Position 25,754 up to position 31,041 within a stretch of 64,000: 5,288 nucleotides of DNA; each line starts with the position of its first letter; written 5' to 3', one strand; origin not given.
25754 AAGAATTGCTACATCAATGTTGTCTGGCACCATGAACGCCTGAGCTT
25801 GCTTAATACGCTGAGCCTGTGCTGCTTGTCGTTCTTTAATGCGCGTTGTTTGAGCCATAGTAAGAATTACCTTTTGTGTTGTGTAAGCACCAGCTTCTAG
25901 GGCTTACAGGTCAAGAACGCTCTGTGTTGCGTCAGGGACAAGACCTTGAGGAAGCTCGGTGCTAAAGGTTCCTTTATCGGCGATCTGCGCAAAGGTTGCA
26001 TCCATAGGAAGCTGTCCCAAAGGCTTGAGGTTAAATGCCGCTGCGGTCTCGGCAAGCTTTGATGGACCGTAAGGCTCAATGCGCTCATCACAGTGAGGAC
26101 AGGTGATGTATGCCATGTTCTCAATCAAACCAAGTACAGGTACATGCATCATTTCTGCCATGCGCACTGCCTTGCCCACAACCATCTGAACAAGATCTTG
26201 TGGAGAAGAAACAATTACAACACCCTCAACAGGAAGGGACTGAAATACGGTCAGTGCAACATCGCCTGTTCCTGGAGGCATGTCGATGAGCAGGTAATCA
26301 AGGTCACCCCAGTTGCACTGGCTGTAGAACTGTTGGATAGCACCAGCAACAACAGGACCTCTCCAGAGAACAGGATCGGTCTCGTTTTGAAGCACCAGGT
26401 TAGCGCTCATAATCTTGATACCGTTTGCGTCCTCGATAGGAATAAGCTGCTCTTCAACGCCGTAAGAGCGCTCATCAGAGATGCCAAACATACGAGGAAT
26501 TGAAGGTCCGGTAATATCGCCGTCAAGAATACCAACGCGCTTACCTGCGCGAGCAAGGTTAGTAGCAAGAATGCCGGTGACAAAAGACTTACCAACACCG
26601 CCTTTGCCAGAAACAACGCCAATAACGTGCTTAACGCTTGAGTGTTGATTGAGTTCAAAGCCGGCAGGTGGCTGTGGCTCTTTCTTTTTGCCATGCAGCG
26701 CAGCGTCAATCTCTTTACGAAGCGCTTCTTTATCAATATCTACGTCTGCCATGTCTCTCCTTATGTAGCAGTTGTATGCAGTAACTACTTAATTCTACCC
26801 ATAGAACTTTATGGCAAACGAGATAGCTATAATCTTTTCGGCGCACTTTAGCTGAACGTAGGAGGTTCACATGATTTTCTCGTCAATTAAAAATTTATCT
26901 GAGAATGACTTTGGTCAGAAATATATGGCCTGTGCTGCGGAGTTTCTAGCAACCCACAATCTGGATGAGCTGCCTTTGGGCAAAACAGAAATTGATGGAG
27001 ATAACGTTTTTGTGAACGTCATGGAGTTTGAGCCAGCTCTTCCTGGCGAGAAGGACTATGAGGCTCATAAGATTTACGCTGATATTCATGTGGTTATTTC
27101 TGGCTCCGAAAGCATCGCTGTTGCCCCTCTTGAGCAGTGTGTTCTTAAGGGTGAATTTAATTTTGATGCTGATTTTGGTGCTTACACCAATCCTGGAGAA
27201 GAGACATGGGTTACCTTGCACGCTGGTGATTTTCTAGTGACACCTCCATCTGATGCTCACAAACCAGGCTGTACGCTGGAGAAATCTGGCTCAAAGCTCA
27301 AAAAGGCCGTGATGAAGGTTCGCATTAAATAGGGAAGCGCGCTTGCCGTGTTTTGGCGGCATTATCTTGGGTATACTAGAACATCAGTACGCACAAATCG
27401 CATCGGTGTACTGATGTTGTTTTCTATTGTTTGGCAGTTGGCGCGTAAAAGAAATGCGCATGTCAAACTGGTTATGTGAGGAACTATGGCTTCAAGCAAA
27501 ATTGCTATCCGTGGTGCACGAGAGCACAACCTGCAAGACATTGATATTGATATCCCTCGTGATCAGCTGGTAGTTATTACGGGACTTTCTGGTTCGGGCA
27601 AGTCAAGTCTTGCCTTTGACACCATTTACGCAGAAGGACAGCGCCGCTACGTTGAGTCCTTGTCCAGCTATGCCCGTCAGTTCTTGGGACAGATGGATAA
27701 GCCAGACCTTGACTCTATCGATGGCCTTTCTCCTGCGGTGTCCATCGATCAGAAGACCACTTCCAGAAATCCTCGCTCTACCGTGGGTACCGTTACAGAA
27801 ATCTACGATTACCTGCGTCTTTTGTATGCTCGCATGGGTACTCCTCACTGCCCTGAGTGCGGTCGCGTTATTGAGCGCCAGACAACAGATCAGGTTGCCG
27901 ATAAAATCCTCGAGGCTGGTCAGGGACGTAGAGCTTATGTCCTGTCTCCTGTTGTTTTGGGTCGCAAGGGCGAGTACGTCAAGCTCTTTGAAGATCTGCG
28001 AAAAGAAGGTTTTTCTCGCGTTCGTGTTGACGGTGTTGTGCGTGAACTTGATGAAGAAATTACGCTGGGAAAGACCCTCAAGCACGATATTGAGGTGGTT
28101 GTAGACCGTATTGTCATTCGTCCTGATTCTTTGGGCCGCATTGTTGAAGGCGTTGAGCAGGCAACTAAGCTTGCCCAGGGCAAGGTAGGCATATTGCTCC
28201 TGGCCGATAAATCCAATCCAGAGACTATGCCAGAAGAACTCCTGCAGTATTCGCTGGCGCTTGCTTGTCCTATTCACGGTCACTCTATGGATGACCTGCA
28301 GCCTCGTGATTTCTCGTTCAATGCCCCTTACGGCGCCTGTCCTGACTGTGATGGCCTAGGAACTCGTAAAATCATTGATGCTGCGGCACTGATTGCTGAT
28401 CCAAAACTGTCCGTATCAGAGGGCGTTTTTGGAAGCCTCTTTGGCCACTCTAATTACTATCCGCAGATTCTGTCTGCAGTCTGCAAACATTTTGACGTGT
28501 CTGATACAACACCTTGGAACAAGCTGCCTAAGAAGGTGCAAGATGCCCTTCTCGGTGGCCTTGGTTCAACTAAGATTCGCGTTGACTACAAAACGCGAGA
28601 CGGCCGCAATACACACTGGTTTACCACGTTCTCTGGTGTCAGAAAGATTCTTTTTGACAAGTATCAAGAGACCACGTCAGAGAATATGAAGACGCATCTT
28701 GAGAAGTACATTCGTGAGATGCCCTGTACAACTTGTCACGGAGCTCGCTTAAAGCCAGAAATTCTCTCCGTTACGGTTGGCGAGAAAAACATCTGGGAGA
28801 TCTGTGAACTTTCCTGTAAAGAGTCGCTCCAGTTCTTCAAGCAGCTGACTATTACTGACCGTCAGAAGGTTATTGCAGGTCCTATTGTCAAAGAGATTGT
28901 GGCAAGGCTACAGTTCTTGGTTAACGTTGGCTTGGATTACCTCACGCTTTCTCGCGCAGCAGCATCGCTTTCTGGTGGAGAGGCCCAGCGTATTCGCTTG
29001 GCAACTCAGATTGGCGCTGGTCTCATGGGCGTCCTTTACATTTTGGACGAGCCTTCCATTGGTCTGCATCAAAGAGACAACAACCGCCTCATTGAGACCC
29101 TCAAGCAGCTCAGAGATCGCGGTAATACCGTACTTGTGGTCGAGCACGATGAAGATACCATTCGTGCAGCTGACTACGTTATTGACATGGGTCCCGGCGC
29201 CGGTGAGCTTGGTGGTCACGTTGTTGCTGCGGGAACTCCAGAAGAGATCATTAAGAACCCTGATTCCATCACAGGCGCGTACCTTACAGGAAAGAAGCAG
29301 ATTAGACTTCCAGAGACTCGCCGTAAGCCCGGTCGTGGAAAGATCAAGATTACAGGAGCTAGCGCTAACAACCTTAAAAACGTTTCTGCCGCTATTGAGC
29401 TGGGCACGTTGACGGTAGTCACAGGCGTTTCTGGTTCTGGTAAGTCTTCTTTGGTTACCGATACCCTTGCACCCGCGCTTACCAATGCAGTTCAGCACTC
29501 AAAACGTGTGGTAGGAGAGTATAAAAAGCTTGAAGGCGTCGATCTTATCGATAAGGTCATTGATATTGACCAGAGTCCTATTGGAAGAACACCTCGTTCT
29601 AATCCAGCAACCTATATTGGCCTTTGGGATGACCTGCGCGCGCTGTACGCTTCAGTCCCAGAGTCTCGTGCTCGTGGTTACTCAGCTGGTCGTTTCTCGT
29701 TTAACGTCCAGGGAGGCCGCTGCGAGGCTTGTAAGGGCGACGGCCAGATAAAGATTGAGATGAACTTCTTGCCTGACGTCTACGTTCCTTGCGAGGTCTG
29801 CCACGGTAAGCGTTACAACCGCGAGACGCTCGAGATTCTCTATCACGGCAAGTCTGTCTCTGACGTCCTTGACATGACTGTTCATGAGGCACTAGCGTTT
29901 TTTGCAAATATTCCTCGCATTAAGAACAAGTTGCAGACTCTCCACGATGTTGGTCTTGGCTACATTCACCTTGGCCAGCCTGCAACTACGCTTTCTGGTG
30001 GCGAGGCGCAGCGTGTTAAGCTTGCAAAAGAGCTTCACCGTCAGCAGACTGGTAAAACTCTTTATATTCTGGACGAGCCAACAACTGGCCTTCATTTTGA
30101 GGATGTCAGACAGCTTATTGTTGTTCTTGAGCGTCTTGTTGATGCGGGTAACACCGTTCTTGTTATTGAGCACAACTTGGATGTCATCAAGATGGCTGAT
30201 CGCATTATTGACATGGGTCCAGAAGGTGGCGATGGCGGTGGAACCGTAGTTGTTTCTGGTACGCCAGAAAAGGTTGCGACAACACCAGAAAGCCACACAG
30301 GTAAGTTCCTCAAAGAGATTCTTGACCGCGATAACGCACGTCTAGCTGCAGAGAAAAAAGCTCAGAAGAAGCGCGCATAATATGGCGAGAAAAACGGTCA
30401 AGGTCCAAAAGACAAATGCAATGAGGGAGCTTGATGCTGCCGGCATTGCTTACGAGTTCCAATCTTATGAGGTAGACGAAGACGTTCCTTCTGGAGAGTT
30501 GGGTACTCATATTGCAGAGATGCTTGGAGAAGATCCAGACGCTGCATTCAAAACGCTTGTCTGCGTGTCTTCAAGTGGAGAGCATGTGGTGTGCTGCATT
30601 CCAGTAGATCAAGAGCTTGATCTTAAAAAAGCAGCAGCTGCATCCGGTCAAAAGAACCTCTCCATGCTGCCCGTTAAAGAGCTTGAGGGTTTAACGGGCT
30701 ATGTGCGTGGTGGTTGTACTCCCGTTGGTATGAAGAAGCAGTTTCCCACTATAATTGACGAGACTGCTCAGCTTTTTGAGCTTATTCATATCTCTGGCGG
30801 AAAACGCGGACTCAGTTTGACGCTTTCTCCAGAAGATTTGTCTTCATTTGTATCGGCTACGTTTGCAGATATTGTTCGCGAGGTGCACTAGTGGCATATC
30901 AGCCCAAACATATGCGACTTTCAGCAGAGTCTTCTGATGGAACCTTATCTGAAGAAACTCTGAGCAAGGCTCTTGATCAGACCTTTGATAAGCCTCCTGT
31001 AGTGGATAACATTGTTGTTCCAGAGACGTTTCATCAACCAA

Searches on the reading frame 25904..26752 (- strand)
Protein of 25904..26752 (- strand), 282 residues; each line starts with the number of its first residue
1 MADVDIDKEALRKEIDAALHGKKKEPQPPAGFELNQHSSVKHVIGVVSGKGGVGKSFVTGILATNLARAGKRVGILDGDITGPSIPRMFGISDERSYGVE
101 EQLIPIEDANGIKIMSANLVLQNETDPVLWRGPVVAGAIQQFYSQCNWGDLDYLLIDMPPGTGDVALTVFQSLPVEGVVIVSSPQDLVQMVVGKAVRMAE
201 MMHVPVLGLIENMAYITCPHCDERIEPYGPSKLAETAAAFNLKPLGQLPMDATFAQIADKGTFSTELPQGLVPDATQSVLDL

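Call 8: search_protein_families(library=pfam, proteins=[window:25904-26752:-], max_evalue=0.00001)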
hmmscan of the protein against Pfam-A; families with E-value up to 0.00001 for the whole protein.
window:25904-26752:- (282 aa): 3 families
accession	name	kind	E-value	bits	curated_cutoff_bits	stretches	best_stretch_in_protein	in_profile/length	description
PF10609.15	ParA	-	3.7e-88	295.5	27.1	1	40-265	2-227/246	NUBPL iron-transfer P-loop NTPase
PF01656.29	CbiA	-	1e-09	38.8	25.4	1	44-128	1-73/125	CobQ/CobB/MinD/ParA nucleotide binding domain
PF13614.12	AAA_31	-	3.1e-06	27.7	27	0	42-83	2-43/177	AAA domain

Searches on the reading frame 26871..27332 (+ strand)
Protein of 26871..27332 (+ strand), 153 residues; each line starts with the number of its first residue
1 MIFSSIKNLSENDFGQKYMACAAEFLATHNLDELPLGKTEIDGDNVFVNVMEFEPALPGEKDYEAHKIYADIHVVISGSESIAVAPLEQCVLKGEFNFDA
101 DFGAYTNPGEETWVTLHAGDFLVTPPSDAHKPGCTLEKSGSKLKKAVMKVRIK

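Call 7: search_protein_families(library=pfam, proteins=[window:26871-27332:+], max_evalue=0.00001)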
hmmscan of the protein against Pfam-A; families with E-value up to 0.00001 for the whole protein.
window:26871-27332:+ (153 aa): 1 family
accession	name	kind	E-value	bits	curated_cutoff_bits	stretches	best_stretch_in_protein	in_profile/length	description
PF04074.18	DUF386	-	1e-38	133.1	26.5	1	1-151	1-145/145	YhcH/YjgK/YiaL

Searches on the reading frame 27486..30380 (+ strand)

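Call 7: search_protein_families(library=pfam, proteins=[window:27486-30380:+], max_evalue=0.00001)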
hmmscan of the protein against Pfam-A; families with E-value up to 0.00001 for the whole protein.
window:27486-30380:+ (964 aa): 8 families
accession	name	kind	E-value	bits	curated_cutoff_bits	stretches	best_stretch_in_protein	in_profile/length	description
PF17760.6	UvrA_inter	-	5.1e-34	116.9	23.3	1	132-236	1-105/109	UvrA interaction domain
PF17755.6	UvrA_DNA-bind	-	4.3e-25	88.6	23.2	1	298-407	1-110/110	UvrA DNA-binding domain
PF00005.33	ABC_tran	-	4.3e-21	76.4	25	0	794-867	71-137/137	ABC transporter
PF02463.25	SMC_N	-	6e-11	42.6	40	0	355-568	135-211/220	RecF/RecN/SMC N terminal domain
PF20703.3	nSTAND1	-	3.4e-09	37.2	27.1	0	632-673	25-66/379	Novel STAND NTPase 1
PF13191.12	AAA_16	-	1.5e-07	32.5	32.6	0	24-66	22-63/167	AAA ATPase domain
PF13555.12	AAA_29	-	2.7e-07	30.7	27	0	17-42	13-38/61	P-loop containing region of AAA domain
PF13476.12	AAA_23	-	4.9e-06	27.8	27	0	5-42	1-35/201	AAA domain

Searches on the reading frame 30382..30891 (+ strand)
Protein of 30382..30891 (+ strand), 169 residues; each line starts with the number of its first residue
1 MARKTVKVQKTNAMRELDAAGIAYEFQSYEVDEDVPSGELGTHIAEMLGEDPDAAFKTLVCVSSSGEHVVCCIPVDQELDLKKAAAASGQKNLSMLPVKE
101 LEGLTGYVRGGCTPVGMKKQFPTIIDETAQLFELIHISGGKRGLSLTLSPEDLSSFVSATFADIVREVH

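Call 7: search_protein_families(library=pfam, proteins=[window:30382-30891:+], max_evalue=0.00001)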
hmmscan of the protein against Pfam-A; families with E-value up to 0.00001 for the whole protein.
window:30382-30891:+ (169 aa): 1 family
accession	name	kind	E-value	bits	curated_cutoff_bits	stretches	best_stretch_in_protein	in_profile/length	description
PF04073.20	tRNA_edit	-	2e-27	96.2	25.5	1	44-154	10-121/123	Aminoacyl-tRNA editing domain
